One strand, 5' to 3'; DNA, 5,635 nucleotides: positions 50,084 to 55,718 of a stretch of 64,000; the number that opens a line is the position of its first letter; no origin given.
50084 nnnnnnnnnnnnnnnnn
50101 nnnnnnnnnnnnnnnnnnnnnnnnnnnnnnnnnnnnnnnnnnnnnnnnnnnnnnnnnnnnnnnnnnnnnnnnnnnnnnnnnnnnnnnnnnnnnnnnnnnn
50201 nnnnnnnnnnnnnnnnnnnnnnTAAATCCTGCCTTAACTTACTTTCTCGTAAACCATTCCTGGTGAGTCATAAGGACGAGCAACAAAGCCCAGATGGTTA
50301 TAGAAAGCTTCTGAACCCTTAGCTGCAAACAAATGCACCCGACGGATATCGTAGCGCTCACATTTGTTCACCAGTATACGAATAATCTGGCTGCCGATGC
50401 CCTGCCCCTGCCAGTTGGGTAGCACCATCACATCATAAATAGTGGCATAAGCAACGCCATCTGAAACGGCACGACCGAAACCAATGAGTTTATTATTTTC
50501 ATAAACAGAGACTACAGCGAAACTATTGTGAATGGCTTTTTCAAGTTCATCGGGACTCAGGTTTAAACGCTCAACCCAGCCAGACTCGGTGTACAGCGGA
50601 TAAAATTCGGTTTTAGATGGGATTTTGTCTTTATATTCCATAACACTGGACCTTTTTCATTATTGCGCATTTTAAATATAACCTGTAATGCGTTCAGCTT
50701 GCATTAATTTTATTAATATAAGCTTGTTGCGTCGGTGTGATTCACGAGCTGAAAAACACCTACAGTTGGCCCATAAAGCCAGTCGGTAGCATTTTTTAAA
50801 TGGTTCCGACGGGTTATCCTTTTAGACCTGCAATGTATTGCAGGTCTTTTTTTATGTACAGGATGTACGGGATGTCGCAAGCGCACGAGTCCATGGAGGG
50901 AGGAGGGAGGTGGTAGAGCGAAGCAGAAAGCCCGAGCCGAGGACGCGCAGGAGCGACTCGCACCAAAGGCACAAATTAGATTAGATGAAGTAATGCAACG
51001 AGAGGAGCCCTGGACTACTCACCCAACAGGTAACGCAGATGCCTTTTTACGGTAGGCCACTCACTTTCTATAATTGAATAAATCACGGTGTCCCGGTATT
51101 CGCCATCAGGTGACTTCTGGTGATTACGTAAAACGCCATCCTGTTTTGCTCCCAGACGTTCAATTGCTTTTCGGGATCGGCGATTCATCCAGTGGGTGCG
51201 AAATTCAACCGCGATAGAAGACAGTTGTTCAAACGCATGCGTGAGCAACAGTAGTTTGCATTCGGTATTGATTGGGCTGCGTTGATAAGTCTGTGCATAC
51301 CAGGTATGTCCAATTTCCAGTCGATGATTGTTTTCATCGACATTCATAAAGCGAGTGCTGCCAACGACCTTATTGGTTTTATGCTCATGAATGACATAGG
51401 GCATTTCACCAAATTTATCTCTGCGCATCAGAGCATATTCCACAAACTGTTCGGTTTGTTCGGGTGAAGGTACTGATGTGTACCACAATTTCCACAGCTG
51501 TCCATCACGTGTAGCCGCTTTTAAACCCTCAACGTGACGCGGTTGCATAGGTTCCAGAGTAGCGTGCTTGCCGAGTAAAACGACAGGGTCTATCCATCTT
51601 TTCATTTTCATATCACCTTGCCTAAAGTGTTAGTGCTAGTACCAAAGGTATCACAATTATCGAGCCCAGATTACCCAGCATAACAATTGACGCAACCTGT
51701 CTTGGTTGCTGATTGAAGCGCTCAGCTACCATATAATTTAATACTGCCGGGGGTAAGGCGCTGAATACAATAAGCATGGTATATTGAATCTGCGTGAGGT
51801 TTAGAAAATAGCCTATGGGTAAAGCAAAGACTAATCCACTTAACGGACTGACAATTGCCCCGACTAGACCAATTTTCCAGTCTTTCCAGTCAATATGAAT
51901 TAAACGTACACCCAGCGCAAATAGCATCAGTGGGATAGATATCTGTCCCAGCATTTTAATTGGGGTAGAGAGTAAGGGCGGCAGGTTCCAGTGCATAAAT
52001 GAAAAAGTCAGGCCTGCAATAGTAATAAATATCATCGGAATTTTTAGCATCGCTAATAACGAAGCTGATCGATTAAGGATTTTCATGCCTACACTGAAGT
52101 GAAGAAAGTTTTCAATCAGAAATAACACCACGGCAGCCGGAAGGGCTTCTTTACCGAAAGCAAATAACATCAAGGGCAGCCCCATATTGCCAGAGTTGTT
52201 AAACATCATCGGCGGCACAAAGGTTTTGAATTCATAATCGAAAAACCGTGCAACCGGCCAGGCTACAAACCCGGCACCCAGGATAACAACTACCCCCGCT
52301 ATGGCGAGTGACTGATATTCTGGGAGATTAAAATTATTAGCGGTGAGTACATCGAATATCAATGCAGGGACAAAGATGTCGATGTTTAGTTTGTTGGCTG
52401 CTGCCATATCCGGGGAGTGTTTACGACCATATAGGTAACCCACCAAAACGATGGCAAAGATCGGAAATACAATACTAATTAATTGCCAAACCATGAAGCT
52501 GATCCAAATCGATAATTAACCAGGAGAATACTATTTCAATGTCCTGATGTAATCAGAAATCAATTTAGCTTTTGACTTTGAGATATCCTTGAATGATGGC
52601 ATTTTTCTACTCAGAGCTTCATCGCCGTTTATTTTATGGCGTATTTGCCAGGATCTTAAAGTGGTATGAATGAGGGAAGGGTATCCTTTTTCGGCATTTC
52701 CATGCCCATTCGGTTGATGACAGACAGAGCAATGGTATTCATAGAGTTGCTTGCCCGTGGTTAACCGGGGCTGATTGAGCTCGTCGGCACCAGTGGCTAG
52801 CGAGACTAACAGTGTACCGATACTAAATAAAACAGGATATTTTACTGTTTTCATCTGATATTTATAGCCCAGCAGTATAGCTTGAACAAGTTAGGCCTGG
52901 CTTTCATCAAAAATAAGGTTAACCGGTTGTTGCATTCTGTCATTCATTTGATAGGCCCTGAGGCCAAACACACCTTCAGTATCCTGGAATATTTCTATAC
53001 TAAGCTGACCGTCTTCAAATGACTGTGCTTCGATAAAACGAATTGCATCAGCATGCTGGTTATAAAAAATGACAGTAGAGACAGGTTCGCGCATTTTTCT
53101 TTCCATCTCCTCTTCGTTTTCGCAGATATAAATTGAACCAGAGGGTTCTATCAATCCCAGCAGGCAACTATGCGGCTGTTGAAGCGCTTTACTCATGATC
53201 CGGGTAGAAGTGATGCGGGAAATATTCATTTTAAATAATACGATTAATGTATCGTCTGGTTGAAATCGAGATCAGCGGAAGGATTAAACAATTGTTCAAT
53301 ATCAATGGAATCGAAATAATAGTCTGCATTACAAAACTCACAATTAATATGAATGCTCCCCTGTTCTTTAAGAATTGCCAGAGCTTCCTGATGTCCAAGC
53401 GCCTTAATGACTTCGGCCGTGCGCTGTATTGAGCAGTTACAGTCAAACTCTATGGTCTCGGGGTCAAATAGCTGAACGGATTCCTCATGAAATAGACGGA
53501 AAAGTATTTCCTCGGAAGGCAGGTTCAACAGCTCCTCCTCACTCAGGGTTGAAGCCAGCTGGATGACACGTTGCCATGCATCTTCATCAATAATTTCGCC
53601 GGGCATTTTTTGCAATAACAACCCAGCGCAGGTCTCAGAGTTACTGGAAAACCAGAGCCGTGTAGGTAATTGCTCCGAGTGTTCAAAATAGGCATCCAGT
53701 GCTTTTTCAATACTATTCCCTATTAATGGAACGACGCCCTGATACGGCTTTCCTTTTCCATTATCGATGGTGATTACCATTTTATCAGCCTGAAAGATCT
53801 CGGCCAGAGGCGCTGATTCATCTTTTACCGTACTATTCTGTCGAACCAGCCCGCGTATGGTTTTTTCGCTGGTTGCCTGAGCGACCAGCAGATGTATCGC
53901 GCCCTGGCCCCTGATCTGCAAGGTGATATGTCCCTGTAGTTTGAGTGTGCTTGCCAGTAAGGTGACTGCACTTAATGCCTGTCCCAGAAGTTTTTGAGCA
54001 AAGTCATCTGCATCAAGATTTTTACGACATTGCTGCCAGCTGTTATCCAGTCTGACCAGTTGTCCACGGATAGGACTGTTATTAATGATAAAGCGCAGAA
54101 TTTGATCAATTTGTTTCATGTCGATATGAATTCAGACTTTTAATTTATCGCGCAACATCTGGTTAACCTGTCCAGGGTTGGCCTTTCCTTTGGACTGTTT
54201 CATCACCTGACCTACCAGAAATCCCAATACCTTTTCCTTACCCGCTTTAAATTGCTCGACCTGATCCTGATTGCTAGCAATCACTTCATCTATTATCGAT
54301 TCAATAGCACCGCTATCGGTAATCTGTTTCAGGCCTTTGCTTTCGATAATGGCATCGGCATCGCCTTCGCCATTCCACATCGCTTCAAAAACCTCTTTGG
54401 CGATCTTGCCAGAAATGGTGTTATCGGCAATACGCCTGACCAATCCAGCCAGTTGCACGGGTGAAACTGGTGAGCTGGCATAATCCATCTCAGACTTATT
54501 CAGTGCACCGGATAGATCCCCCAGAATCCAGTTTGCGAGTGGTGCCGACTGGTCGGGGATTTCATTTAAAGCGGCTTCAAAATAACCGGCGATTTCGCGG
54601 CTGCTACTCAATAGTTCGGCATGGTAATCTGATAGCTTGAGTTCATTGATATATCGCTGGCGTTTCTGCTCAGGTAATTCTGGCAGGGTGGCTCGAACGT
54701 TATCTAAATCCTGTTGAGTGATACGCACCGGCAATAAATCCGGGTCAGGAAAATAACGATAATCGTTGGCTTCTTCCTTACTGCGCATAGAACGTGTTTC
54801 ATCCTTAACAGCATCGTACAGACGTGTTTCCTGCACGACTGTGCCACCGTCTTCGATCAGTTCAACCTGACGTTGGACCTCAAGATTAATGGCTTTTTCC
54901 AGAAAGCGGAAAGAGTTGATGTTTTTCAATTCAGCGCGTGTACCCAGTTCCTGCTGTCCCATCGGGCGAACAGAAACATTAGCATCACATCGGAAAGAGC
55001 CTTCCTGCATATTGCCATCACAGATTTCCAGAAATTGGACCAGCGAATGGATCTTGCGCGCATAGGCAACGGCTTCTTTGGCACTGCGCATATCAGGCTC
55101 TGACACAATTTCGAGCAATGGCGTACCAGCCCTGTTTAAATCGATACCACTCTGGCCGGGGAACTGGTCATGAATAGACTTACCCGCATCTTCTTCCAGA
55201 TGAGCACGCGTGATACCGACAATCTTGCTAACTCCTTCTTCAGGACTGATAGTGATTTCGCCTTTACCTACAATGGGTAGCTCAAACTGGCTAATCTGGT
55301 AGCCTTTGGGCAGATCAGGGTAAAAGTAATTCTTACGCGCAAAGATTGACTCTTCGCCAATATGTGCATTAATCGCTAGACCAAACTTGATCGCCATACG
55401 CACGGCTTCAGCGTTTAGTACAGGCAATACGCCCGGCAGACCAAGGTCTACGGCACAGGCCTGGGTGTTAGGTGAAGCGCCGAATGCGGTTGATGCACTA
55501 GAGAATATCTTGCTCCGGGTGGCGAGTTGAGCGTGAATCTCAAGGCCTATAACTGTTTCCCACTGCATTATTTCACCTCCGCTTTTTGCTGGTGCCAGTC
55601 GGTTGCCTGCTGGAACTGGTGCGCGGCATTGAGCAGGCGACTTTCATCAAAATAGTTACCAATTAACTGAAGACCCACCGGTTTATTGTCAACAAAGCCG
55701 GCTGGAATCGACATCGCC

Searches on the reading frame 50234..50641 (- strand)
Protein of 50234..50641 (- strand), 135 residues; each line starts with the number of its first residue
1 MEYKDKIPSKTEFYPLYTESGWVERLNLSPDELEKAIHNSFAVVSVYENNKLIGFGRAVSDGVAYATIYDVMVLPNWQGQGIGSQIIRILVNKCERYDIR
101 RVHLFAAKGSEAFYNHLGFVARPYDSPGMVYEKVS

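Call 11: search_protein_families(library=pfam, proteins=[window:50234-50641:-], max_evalue=0.00001)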
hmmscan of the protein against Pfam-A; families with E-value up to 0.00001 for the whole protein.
window:50234-50641:- (135 aa): 3 families
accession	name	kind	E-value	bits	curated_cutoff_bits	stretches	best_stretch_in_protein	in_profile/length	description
PF00583.31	Acetyltransf_1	-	6.7e-15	55.8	20.7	1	26-119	16-116/116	Acetyltransferase (GNAT) family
PF13673.13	Acetyltransf_10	-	1e-14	55.1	23.6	1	28-121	17-109/128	Acetyltransferase (GNAT) domain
PF13508.13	Acetyltransf_7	-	1.9e-13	51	27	1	43-120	5-83/84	Acetyltransferase (GNAT) domain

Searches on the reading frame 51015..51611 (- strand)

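Call 12: search_protein_families(library=pfam, proteins=[window:51015-51611:-], max_evalue=0.00001)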
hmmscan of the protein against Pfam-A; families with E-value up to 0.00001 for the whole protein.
window:51015-51611:- (198 aa): 1 family
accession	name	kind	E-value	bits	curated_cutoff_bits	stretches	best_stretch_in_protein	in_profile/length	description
PF13302.13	Acetyltransf_3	-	2.8e-17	64.2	25.4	1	18-156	3-138/138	Acetyltransferase (GNAT) domain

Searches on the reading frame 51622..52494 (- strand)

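Call 12: search_protein_families(library=pfam, proteins=[window:51622-52494:-], max_evalue=0.00001)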
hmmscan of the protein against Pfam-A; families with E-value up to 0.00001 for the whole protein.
window:51622-52494:- (290 aa): 1 family
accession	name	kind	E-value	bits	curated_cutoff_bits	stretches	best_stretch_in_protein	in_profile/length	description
PF03547.23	Mem_trans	-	8.4e-20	71.1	25.7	2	151-285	202-342/343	Membrane transport protein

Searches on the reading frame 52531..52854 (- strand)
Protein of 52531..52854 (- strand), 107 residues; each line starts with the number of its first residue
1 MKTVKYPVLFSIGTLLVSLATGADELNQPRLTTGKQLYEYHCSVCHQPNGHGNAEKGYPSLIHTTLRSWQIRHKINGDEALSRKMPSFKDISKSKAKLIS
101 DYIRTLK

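Call 12: search_protein_families(library=pfam, proteins=[window:52531-52854:-], max_evalue=0.00001)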
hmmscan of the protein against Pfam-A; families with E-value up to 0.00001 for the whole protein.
window:52531-52854:- (107 aa): 2 families
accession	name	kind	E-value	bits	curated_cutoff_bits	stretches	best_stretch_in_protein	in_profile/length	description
PF13442.11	Cytochrome_CBB3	-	2.5e-08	34.6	27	1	30-103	2-68/68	Cytochrome C oxidase, cbb3-type, subunit III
PF00034.26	Cytochrom_C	-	1.7e-07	32.9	21.3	1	33-79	3-48/90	Cytochrome c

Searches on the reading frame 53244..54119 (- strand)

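Call 12: search_protein_families(library=pfam, proteins=[window:53244-54119:-], max_evalue=0.00001)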
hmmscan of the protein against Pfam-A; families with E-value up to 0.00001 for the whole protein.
window:53244-54119:- (291 aa): 1 family
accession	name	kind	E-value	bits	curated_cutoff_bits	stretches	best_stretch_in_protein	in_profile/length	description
PF01430.24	HSP33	-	3.6e-74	250.1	21.4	1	5-270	1-273/273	Hsp33 protein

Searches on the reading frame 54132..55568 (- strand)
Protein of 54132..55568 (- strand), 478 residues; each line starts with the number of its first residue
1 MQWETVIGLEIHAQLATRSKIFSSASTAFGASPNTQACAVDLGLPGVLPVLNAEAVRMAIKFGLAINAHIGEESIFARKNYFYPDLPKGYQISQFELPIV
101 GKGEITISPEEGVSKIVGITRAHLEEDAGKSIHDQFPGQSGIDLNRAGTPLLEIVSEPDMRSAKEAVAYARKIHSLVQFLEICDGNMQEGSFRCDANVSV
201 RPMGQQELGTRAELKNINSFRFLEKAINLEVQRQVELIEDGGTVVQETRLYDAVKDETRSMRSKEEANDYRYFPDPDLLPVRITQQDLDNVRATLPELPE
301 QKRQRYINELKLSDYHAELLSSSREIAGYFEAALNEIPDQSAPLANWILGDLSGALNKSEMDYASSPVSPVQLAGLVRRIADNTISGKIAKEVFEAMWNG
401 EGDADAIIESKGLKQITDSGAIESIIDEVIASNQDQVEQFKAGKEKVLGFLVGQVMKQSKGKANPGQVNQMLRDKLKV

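Call 12: search_protein_families(library=pfam, proteins=[window:54132-55568:-], max_evalue=0.00001)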
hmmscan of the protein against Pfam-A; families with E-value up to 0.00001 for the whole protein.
window:54132-55568:- (478 aa): 2 families
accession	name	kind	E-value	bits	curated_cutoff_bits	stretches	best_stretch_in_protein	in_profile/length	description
PF02934.20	GatB_N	-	7.3e-121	403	23.4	1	5-287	1-275/277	GatB/GatE catalytic domain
PF02637.23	GatB_Yqey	-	8.1e-54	182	27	1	329-476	2-148/148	GatB domain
